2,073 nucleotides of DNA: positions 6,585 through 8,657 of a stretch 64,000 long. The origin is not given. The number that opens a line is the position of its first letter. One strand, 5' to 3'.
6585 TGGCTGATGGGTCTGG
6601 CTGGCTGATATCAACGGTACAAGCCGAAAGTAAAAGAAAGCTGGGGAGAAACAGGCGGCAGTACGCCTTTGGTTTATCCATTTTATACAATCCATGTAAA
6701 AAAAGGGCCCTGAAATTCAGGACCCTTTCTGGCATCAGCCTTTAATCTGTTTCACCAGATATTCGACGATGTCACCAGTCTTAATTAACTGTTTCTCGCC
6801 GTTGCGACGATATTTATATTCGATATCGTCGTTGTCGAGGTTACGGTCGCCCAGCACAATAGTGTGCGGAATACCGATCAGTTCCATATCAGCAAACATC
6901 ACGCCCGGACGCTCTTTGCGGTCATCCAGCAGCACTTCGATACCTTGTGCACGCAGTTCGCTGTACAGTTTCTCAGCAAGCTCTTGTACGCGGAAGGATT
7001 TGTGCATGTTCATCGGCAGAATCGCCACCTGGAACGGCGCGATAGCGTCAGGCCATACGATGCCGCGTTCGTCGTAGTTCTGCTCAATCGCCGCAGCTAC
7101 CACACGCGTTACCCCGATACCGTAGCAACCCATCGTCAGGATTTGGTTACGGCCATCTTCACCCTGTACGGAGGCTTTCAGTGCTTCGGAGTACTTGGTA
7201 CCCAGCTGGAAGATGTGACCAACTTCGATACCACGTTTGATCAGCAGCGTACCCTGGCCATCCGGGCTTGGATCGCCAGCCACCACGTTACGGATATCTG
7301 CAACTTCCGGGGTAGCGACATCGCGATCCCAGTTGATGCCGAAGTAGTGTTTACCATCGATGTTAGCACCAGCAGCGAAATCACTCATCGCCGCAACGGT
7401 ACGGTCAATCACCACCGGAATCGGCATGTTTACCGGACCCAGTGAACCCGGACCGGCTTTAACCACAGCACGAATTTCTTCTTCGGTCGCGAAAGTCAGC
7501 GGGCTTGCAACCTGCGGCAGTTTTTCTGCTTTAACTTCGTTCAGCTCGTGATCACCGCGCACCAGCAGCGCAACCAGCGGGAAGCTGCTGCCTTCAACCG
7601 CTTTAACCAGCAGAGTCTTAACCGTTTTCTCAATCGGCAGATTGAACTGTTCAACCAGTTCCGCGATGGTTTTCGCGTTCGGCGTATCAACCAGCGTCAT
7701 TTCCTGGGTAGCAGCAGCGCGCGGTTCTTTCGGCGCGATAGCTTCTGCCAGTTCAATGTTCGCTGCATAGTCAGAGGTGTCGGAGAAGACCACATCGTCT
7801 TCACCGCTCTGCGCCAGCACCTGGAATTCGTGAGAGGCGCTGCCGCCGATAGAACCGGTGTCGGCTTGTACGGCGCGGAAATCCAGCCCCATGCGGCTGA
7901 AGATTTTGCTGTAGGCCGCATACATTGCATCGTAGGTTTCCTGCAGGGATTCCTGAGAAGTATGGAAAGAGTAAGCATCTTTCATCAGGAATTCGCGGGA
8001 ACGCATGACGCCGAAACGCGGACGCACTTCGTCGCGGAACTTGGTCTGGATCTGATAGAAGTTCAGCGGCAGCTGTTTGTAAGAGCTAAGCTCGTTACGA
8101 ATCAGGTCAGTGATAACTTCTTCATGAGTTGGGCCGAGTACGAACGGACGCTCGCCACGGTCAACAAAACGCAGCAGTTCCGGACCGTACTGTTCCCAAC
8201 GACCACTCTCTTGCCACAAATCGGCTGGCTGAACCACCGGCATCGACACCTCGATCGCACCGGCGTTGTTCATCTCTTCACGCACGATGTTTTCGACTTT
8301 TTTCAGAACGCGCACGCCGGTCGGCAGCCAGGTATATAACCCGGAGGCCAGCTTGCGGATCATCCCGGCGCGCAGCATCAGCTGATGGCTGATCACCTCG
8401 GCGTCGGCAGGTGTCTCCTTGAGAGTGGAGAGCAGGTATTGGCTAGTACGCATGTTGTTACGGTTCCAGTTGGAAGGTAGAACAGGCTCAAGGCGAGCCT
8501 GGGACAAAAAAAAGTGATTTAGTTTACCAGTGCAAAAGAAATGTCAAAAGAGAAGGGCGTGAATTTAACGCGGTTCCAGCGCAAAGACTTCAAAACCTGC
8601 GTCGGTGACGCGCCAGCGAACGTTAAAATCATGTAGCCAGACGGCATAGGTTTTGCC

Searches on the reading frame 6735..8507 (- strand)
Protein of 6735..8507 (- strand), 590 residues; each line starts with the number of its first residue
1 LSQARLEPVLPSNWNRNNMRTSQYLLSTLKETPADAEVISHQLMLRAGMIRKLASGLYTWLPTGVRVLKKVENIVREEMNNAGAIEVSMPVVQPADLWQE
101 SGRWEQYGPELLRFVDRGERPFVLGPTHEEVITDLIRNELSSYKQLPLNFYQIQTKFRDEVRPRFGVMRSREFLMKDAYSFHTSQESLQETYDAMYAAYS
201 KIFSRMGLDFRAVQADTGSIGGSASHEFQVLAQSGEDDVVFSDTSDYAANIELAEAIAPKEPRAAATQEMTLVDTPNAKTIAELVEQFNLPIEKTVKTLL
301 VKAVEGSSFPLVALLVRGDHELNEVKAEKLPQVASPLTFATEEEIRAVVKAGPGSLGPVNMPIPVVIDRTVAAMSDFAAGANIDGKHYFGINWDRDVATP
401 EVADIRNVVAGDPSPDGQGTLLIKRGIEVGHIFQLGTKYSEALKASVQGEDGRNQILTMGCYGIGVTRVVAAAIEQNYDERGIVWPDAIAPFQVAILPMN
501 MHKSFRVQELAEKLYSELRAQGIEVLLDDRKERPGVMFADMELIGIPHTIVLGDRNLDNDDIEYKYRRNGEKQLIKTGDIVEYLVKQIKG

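Call 34: search_protein_families(proteins=[window:6735-8507:-], library=ncbifam)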
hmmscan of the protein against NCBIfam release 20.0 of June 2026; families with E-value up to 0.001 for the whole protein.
window:6735-8507:- (590 aa): 12 families
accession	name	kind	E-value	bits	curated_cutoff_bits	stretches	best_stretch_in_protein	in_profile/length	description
TIGR00409.1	proS_fam_II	equivalog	3.4e-283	940.7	306.7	1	19-587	1-568/568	proline--tRNA ligase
NF006625.0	PRK09194.1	equivalog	3.1e-265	881.4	558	1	19-584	1-558/559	proline--tRNA ligase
NF008979.1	PRK12325.1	exception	3.2e-174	579.9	550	2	19-244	1-226/437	proline--tRNA ligase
TIGR00408.1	proS_fam_I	equivalog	8.2e-44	150.3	437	2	424-587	216-380/475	proline--tRNA ligase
TIGR00418.1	thrS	equivalog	9.7e-35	120.5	383.65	2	50-213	186-349/565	threonine--tRNA ligase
NF003068.0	PRK03991.1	equivalog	5.2e-19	68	484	2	453-590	458-594/613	threonine--tRNA ligase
NF003211.1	PRK04173.1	equivalog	1.3e-18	67.1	312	2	464-584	329-454/454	glycine--tRNA ligase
TIGR00389.1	glyS_dimeric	equivalog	3.3e-14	52.3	243.3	2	464-586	437-563/565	glycine--tRNA ligase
TIGR00442.1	hisS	equivalog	1e-12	47.7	286.75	2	55-185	4-132/406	histidine--tRNA ligase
TIGR00414.1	serS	equivalog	3.8e-09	36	301.65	1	65-228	173-336/418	serine--tRNA ligase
NF011500.0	PRK14938.1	equivalog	1.4e-06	27.5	362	1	464-583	247-362/387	Ser-tRNA(Thr) hydrolase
NF002120.0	PRK00960.1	equivalog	0.00031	19.4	611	0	425-489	442-501/518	serine--tRNA ligase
